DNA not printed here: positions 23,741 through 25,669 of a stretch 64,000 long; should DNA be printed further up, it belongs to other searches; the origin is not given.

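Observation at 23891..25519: Tubulin/FtsZ-like protein fused to an N-terminal C2H2-like zinc finger, with a degenerate T4 signature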

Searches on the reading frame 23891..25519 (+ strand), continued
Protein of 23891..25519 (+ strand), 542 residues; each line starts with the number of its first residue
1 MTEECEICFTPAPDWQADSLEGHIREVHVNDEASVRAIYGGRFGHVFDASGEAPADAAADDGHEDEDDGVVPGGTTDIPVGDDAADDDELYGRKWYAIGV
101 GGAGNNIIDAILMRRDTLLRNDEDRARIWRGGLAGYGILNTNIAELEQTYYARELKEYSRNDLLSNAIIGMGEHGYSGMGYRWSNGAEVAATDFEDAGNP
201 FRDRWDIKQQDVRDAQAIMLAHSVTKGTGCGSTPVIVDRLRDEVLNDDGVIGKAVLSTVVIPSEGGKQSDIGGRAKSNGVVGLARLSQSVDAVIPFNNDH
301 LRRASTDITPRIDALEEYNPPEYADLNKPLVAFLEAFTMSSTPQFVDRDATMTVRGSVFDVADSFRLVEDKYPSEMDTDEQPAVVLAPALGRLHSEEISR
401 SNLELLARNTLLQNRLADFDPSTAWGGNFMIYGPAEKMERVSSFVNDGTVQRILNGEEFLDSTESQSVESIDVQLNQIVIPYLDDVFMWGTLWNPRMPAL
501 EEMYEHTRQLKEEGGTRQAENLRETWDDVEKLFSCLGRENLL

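Call 31: search_solved_structures(query=A1, max_evalue=0.01, show_alignments=2)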
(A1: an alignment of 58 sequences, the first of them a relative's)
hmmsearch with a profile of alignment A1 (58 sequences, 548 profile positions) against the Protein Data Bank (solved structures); distinct sequences matched with E-value up to 0.01: 38.
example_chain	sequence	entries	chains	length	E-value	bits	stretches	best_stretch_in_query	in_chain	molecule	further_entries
4b46_A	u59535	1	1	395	1.2e-06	30.7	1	175-322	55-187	CELL DIVISION PROTEIN FTSZ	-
2bto_A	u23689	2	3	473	3.2e-06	29.2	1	210-311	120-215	TUBULIN BTUBA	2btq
7quq_A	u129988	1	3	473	3.3e-06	29.2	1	210-311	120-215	Tubulin domain-containing protein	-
5o09_1A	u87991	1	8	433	3.5e-06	29.1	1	210-311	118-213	Tubulin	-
9v7v_A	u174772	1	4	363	8.8e-06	27.8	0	222-313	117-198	Cell division protein FtsZ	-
1w5f_A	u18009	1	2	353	0.00012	24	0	219-315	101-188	CELL DIVISION PROTEIN FTSZ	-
7evh_A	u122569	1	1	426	0.00026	23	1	224-313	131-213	Tubulin-like protein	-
7evb_B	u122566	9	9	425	0.00027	22.9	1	224-314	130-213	Tubulin-like protein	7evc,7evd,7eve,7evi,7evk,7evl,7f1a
7evg_A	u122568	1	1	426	0.00027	22.9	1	224-314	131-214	Tubulin-like protein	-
5fm1_C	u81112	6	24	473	0.00028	22.9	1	184-314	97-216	TUBULIN GAMMA CHAIN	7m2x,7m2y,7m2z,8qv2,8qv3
5flz_C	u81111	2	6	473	0.00028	22.9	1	184-314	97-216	TUBULIN GAMMA CHAIN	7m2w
9c6r_B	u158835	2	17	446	0.00038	22.4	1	183-309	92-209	Tubulin beta-6 chain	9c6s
4b45_A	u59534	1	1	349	0.00042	22.3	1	174-320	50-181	CELL DIVISION PROTEIN FTSZ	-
1w5e_A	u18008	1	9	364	0.00048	22.1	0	213-311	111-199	FTSZ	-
1w58_1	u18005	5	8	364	0.00048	22.1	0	213-311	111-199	CELL DIVISION PROTEIN FTSZ HOMOLOG 1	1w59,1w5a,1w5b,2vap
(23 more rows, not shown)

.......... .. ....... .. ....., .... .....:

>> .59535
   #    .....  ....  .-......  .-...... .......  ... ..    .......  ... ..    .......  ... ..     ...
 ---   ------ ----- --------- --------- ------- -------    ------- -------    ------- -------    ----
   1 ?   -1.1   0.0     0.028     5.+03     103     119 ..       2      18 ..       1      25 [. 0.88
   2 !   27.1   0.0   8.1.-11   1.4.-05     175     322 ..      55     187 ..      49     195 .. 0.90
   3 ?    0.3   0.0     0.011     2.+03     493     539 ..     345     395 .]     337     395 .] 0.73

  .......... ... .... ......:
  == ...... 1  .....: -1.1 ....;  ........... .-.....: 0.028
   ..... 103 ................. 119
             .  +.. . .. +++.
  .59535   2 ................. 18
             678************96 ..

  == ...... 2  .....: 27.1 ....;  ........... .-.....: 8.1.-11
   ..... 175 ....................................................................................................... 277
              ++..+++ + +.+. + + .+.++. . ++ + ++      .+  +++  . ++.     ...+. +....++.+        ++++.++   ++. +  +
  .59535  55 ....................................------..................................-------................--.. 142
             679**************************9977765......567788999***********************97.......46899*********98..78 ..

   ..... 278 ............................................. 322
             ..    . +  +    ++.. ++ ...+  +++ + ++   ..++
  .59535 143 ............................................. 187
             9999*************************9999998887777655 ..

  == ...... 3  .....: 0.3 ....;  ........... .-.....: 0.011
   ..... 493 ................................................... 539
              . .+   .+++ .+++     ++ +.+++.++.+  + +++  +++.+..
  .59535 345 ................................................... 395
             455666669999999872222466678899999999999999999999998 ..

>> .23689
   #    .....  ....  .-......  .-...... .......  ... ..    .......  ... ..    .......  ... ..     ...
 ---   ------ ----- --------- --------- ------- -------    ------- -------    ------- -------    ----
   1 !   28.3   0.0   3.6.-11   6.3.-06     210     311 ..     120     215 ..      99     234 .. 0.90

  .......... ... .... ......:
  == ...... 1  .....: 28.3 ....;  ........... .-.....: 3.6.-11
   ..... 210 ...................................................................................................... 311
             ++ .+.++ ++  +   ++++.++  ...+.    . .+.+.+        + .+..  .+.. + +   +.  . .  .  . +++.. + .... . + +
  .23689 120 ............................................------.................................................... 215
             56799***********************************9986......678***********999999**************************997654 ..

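Call 32: search_protein_families(library=padloc, proteins=[window:23891-25519:+], max_evalue=0.01)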
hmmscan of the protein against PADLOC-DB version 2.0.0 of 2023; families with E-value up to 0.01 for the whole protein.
window:23891-25519:+ (542 aa): 0 families

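Call 33: predict_structure(alignment_id=A1)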
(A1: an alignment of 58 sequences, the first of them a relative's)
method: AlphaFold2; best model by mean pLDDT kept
length: 542 residues; sequences in the alignment: 58
mean_pLDDT: 86.2   pTM: 0.81
mean pLDDT of the five models: 86.2, 85.5, 83.9, 83.6, 83.4
residues with pLDDT >= 90: 354; 70-90: 111; 50-70: 36; < 50: 41
segments of 3 or more residues with pLDDT < 50: 50-87
pLDDT, mean of each block of 10 residues (from residue 1): 86 94 93 82 71 36 33 31 45 89 97 97 89 95 97 97 97 94 92 94 95 95 92 96 79 92 62 74 93 96 95 96 94 94 72 70 89 87 97 96 98 96 96 95 95 95 70 92 94 95 89 85 90 92 78
secondary structure, 60 per line:
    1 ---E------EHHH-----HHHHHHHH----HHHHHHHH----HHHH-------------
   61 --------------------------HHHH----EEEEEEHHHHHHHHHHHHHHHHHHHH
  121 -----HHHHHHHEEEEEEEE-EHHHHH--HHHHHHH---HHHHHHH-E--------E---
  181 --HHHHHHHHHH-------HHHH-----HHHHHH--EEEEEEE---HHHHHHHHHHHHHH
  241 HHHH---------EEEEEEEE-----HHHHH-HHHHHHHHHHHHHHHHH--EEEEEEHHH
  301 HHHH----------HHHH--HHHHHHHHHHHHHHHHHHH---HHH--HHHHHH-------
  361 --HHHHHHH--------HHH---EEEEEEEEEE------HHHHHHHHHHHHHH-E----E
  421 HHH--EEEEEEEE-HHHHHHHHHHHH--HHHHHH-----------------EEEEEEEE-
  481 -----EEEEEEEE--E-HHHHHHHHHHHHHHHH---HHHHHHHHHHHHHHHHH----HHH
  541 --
elements in order: H20-27 H32-39 H44-47 H87-90 E95-100 H101-120 H126-132 E133-140 H143-147 H150-156 H160-166 H183-192 H200-203 H209-214 E217-223 H227-244 E254-261 H267-271 H273-289 E292-297 H298-304 H315-318 H321-339 H348-353 H363-369 E384-393 H400-413 E426-433 H435-446 H449-454 E472-479 E486-493 H498-513 H517-533

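Call 35: fold_search(model_id=the predicted structure, library=pdb)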
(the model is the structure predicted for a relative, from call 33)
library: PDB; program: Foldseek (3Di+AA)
matches with E <= 10: 1415; with E <= 0.001: 1091
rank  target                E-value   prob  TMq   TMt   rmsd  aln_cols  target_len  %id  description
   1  7evg                  8.6e-15  1.00  0.52  0.64   6.4       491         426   16  Apo Odinarchaeota tubulin (OdinTubulin) H393D mutant, in a psuedo-protofilament arrangement (released 2022-03-23)
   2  4b45_A                1.3e-14  1.00  0.51  0.79   5.1       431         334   16  CetZ2 from Haloferax volcanii - GTPgS bound protofilament (released 2013-08-14)
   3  7eve                  1.7e-14  1.00  0.50  0.62   6.6       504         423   17  Odinarchaeota tubulin (OdinTubulin) H393D mutant, in a protofilament arrangement, bound to 100% GDP and 2 Na+ (released 2022-03-23)
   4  6u42_R8               3.2e-14  1.00  0.50  0.61   6.3       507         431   14  Natively decorated ciliary doublet microtubule (released 2019-11-13)
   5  8qv2_c                3.8e-14  1.00  0.48  0.57   6.7       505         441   13  Structure of the native y-Tubulin Ring Complex (yTuRC) capping microtubule minus ends at the spindle pole body (released 2024-04-24)
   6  7evh                  4.0e-14  1.00  0.50  0.62   6.9       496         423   16  Odinarchaeota tubulin H393D mutant, in a psuedo protofilament arrangement, bound to 59% GDP, 41% phosphate (released 2022-03-23)
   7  9g0p_A                5.3e-14  1.00  0.50  0.62   6.8       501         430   13  Xenopus laevis undecorated microtubule - 14 protofilament, 3-start helix (released 2025-01-15)
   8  7kzm_B3               5.5e-14  1.00  0.52  0.66   6.0       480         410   14  Outer dynein arm bound to doublet microtubules from C. reinhardtii (released 2021-01-20)
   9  7m2x_A                7.7e-14  1.00  0.51  0.61   6.4       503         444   15  Open conformation of the Yeast wild-type gamma-TuRC (released 2021-05-12)
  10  8otz_O0               8.2e-14  1.00  0.49  0.65   6.3       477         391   12  48-nm repeat of the native axonemal doublet microtubule from bovine sperm (released 2023-11-22)
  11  6b0c_D                8.6e-14  1.00  0.53  0.66   5.9       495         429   14  KLP10A-AMPPNP in complex with curved tubulin and a microtubule (released 2018-05-02)
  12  1fsz                  9.1e-14  1.00  0.44  0.68   5.6       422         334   17  CRYSTAL STRUCTURE OF THE CELL-DIVISION PROTEIN FTSZ AT 2.8A RESOLUTION (released 1998-06-24)
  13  9g3z_l                9.1e-14  1.00  0.52  0.63   6.6       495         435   14  Structure of the Open gamma-Tubulin Ring Complex from Pig Brain (released 2024-10-02)
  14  4b46                  1.0e-13  1.00  0.51  0.80   4.9       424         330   16  CetZ1 from Haloferax volcanii - GDP bound monomer (released 2013-08-14)
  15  7m2w_C                1.0e-13  1.00  0.54  0.64   5.9       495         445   13  Engineered disulfide cross-linked closed conformation of the Yeast gamma-TuRC(SS) (released 2021-05-12)
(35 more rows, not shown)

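Call 51: search_protein_representatives(alignment_id=A1)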
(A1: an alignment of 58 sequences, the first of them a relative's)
Query: 58 sequences, 548 profile positions. Proteins with E-value up to 0.001 (for the whole library): 130; up to 1e-10: 58; up to 1e-30: 49. The best 130 are listed.
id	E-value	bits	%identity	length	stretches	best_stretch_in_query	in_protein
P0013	1.5e-263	891.9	-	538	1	3-548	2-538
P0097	7.6e-232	787.3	-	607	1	1-548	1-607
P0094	3.2e-208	709.3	-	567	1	4-548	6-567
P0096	1.9e-169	581.3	-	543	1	1-547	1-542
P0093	8.3e-143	493.4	-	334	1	1-351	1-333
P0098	1.3e-141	489.4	-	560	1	6-548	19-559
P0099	1.3e-135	469.6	-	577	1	3-547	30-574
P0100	2.0e-133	462.4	-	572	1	3-546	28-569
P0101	6.9e-131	454.0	-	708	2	4-547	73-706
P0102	1.7e-129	449.4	-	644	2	4-546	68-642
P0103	1.6e-119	416.5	-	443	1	93-547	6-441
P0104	2.1e-117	409.5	-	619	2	6-543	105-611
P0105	8.4e-117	407.5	-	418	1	122-546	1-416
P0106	9.7e-117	407.3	-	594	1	56-545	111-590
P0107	8.0e-111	387.8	-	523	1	56-546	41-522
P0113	7.0e-101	355.0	-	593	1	5-546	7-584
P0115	6.1e-97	342.0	-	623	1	5-547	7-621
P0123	2.3e-82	293.9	-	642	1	4-547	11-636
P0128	4.2e-78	279.8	-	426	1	97-543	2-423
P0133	8.7e-53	196.2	-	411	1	98-520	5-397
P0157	4.4e-07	45.4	-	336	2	213-312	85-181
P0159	7.7e-07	44.6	-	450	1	177-337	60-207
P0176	3.6e-05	39.1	-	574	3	221-314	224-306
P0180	4.8e-05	38.6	-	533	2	221-324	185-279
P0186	8.0e-05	37.9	-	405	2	213-316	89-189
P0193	1.8e-04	36.8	-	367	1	212-316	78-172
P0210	5.3e-04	35.2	-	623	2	171-328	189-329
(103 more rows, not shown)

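Call 54: find_encoding_contigs(protein=P0067, flank=3000, max_places=1)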
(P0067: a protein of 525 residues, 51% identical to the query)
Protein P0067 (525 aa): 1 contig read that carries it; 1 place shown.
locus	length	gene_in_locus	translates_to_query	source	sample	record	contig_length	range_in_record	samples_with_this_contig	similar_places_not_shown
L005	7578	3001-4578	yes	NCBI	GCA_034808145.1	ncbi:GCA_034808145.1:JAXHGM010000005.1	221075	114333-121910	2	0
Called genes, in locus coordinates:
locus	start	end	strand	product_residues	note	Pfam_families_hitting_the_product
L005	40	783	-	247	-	PF00106:adh_short, PF08659:KR, PF13561:adh_short_C2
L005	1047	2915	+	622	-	-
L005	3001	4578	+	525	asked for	PF00091:Tubulin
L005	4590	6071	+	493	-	-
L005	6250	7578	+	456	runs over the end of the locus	PF00091:Tubulin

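Call 55: find_encoding_contigs(protein=P0104, flank=10000, max_places=1)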
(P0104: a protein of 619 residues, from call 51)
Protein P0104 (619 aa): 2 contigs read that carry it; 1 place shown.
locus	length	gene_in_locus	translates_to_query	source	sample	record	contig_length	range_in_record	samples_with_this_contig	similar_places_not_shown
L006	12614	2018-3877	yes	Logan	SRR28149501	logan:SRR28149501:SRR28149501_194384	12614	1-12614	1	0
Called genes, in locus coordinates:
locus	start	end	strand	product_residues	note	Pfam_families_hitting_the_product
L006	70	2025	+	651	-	-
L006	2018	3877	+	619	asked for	PF05605:zf-Di19 (faint), PF00091:Tubulin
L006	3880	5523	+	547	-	-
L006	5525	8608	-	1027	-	-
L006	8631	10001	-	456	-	-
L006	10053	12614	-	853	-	?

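Call 56: find_encoding_contigs(protein=P0128, flank=10000, max_places=1)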
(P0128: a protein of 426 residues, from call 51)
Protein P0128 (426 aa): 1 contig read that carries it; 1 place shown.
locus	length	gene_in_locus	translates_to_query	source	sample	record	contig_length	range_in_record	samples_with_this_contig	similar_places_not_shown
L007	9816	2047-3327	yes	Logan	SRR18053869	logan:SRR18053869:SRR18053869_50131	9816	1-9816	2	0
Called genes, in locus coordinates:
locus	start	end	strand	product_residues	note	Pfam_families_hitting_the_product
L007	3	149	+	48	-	?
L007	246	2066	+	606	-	-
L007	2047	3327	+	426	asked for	PF00091:Tubulin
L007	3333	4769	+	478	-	-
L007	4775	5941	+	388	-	-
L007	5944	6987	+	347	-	-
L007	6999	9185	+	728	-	PF13173:AAA_14 (faint), PF00004:AAA, PF01841:Transglut_core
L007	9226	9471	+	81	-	-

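Call 59: list_cluster_members(proteins=[P0098, P0101, P0104, P0113, P0115, P0103, P0128, P0133, P0107, P0123])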
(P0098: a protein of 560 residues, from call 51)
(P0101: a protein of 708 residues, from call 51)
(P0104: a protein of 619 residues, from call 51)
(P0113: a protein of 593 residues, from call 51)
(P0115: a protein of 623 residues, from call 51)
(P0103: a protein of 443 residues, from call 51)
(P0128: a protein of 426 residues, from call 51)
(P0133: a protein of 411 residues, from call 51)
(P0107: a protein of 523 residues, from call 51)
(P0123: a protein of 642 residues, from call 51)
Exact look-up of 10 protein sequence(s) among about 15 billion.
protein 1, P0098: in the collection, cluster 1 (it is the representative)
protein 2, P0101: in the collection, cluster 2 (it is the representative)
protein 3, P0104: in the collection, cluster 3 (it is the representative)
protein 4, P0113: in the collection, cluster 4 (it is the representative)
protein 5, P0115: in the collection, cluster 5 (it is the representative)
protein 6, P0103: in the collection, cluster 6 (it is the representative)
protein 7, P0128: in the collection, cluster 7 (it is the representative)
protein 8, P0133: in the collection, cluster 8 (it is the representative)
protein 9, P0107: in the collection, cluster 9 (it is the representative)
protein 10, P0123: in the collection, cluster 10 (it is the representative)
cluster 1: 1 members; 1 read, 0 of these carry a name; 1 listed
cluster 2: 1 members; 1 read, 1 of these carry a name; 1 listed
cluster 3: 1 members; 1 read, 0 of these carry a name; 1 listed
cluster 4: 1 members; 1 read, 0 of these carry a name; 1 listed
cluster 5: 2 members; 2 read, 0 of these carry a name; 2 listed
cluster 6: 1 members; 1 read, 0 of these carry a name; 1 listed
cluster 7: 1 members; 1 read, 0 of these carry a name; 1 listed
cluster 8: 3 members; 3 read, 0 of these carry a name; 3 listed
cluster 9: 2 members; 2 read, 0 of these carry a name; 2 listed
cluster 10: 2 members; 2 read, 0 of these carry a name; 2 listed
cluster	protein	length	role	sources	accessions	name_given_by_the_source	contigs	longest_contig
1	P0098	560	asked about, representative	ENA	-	-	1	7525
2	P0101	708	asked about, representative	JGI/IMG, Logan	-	cell division GTPase FtsZ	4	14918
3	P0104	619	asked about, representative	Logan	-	-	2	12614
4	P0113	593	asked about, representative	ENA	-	-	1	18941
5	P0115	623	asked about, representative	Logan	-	-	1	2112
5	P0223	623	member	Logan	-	-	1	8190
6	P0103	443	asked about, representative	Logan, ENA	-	-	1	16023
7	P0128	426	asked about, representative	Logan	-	-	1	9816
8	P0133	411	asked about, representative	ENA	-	-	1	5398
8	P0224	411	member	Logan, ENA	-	-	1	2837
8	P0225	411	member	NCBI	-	-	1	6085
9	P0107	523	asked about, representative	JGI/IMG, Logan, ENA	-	-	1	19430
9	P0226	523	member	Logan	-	-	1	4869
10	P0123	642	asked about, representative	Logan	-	-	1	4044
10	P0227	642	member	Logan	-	-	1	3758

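Call 62: find_related_loci(query=A1, collection=genome_contigs, flank=10000)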
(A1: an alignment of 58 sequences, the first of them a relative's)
Query A1 (542 aa) in genome_contigs; peptide patterns used: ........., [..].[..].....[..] (x = any residue, [..] = any of these).
600 stretches matched a pattern (row limit reached: there are more); 5 encode a relative of the query (tblastn E <= 1e-3); 5 distinct loci.
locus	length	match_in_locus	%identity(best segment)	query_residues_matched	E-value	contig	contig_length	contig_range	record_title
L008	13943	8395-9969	63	1-542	0e+0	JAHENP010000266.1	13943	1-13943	MAG: Haloferacaceae archaeon isolate BinSanityLC-kmean-bin_53-bin_0-refined_2 c_000007239181, whole genome shotgun seque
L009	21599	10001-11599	57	1-541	0e+0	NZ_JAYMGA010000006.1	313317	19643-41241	Haloarcula sediminis strain CK38 CKN38_ctg009, whole genome shotgun sequence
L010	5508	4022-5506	57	1-514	0e+0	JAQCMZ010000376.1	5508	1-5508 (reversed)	MAG: Haloferacaceae archaeon isolate LUM.70 k149_765579, whole genome shotgun sequence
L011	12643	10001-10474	25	98-301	2e-6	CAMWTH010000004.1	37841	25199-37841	MAG TPA_asm: uncultured Mycoplasma sp. isolate SRR14411294_bin.6_metawrap_v1.3_MAG genome assembly, contig: NODE.36_leng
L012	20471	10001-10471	26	94-301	3e-6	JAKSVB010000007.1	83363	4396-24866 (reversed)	MAG: Bacilli bacterium isolate Horse_feces348 MAG348_7, whole genome shotgun sequence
